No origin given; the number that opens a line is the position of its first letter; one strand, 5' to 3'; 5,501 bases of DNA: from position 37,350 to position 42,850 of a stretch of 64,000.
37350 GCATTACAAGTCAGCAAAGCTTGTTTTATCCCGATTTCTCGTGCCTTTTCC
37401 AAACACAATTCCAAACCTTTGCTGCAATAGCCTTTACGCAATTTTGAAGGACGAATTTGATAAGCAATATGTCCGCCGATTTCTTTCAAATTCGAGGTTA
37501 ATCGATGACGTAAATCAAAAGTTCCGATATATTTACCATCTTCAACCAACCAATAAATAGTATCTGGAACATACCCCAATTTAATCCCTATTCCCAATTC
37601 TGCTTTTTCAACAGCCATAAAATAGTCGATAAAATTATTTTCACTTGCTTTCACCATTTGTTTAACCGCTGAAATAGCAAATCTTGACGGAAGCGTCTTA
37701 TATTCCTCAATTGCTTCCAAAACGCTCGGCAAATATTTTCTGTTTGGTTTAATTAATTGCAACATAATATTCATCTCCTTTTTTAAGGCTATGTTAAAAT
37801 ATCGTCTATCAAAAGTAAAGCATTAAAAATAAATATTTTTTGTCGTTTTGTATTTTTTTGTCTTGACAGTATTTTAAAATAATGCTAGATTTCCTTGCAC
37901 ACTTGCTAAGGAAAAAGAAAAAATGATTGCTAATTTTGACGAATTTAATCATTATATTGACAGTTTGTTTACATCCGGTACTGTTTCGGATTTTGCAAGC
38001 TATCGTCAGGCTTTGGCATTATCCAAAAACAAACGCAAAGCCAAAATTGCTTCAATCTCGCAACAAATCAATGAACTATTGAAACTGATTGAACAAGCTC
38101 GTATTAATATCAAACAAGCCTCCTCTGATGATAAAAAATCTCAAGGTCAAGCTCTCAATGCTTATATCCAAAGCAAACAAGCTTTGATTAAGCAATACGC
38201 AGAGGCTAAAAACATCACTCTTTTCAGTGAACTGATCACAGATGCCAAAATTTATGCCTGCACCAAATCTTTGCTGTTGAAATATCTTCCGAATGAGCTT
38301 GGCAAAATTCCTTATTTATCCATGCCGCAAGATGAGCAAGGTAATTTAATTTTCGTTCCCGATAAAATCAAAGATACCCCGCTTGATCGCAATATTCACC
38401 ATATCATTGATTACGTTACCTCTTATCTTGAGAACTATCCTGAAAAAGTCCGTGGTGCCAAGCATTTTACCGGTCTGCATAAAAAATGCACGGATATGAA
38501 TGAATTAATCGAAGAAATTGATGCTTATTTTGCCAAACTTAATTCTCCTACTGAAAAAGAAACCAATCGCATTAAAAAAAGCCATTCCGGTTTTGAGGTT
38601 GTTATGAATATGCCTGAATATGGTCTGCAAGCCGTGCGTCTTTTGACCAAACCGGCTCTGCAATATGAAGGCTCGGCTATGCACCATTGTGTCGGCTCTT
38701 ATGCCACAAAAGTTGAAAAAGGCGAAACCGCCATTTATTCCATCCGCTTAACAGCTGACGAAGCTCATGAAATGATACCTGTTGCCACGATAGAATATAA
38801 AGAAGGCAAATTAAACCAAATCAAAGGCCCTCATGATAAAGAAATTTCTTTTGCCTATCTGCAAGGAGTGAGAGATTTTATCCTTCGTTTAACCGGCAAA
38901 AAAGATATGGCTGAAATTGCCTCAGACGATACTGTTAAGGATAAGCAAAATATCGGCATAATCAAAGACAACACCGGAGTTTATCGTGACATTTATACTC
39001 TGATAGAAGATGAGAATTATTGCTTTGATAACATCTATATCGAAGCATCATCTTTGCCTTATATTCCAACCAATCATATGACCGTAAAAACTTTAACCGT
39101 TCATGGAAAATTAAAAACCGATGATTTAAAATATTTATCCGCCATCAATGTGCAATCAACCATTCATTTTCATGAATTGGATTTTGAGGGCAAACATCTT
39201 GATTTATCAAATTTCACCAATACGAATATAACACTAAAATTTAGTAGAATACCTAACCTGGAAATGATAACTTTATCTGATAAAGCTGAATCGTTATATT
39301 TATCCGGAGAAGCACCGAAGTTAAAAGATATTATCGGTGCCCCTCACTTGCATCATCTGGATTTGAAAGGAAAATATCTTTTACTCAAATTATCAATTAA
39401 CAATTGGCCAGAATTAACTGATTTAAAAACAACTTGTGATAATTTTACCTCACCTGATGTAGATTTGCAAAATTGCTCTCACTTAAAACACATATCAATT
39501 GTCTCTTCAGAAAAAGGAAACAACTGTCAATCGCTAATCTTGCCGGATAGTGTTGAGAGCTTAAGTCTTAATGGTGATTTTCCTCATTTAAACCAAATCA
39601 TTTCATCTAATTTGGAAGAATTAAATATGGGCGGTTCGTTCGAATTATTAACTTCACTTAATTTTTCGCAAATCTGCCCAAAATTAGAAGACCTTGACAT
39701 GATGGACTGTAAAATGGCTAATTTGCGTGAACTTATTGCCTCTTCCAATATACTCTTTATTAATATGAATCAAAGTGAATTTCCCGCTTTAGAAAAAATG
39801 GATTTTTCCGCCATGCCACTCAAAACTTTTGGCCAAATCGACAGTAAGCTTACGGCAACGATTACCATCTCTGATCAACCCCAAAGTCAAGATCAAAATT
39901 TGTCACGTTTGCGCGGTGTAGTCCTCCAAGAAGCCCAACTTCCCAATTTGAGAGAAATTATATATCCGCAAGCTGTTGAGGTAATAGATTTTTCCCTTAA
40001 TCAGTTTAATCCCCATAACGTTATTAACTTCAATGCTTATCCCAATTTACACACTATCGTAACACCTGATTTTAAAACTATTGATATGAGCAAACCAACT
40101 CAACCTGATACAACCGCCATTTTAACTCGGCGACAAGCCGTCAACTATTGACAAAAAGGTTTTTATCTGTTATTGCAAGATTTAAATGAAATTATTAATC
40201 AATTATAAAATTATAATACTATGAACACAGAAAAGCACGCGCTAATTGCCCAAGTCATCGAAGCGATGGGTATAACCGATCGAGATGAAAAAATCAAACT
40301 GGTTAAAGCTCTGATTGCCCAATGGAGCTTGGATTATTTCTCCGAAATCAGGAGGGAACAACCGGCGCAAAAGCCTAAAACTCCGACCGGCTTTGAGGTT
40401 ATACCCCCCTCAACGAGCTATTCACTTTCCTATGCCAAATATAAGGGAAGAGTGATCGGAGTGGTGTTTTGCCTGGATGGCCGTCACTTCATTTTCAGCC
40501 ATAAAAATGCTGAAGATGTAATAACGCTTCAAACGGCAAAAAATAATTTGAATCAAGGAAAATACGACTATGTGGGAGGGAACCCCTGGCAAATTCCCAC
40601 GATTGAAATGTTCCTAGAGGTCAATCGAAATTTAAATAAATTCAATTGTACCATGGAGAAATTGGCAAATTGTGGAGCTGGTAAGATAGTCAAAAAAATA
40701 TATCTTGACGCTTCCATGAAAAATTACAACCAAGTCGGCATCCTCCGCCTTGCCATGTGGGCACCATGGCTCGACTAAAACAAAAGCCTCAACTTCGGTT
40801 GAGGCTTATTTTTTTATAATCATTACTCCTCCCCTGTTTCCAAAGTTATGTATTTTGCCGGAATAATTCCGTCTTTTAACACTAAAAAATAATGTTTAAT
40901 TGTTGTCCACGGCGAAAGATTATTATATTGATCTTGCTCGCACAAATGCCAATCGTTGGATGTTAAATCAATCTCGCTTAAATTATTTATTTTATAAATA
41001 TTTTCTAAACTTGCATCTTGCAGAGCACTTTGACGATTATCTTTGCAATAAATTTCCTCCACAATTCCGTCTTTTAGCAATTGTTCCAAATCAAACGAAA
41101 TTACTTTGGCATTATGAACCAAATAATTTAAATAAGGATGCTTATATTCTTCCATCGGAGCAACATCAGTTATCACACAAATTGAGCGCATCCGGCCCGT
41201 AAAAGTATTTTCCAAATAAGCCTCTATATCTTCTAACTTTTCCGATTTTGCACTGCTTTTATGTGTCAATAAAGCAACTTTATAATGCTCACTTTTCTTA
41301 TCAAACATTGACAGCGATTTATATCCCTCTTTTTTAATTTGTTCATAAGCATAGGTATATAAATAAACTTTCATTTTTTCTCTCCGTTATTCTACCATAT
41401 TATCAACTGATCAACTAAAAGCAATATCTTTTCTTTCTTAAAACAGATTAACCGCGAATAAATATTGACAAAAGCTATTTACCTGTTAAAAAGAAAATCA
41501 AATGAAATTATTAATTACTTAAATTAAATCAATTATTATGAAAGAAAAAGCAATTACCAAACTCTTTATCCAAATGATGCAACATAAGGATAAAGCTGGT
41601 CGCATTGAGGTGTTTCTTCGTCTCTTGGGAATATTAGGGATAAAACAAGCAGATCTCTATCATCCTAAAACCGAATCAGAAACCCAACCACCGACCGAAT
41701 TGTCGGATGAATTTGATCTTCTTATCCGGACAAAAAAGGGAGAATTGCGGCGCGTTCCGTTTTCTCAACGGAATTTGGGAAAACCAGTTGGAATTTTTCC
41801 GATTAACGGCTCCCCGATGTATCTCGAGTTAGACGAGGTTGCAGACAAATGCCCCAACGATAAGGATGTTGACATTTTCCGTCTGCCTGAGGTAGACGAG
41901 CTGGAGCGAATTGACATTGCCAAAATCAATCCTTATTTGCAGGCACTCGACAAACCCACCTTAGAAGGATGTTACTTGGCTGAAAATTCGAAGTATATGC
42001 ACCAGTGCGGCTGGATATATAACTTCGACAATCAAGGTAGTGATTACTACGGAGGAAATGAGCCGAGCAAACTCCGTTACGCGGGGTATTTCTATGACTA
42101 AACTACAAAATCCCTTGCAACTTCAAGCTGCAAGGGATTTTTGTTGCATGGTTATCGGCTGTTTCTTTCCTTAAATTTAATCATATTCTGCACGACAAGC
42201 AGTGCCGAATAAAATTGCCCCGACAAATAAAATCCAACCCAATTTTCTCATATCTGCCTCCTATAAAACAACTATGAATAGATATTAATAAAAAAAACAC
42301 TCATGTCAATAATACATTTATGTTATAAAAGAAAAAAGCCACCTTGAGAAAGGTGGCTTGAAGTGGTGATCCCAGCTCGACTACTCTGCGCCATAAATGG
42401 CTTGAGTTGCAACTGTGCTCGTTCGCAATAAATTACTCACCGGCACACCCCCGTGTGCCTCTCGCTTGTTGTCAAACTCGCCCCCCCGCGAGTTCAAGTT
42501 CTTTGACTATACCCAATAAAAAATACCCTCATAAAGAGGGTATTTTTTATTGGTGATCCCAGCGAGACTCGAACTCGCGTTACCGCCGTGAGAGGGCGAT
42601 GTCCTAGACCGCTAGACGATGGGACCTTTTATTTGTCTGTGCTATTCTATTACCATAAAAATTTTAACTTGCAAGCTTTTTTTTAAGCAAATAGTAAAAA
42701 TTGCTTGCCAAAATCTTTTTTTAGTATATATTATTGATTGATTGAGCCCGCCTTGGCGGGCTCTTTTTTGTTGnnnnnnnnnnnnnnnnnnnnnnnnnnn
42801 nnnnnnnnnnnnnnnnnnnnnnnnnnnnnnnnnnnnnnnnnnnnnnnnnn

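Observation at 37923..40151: PcfJ-like domain fused to leucine-rich repeats: candidate eukaryote-targeted effector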

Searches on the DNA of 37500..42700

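Call 95: search_rna_families(source=window, start=37500, end=42700, threshold=evalue, max_evalue=1)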
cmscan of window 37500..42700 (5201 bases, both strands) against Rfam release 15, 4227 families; matches with E-value up to 1: 5.
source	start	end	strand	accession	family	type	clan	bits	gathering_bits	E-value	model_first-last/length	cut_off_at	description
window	42554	42626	-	RF00005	tRNA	Gene; tRNA;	CL00001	57.4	29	7.6e-11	1-71/71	no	tRNA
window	42489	42577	-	RF03850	mir-961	Gene; miRNA;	-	34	100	0.00078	1-85/85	no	mir-961 microRNA precursor family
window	40770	40923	-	RF00121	MicC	Gene; sRNA;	-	27.6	90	0.52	1-123/123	no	MicC RNA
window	42290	42392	-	RF01770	rimP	Cis-reg; leader;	-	26.1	47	0.43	1-102/102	no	Gammaprotebacteria rimP leader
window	42553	42626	+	RF04354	Plastid-ycf2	Cis-reg;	-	20.8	65.7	0.95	1-75/75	no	Plastid-ycf2 5UTR RNA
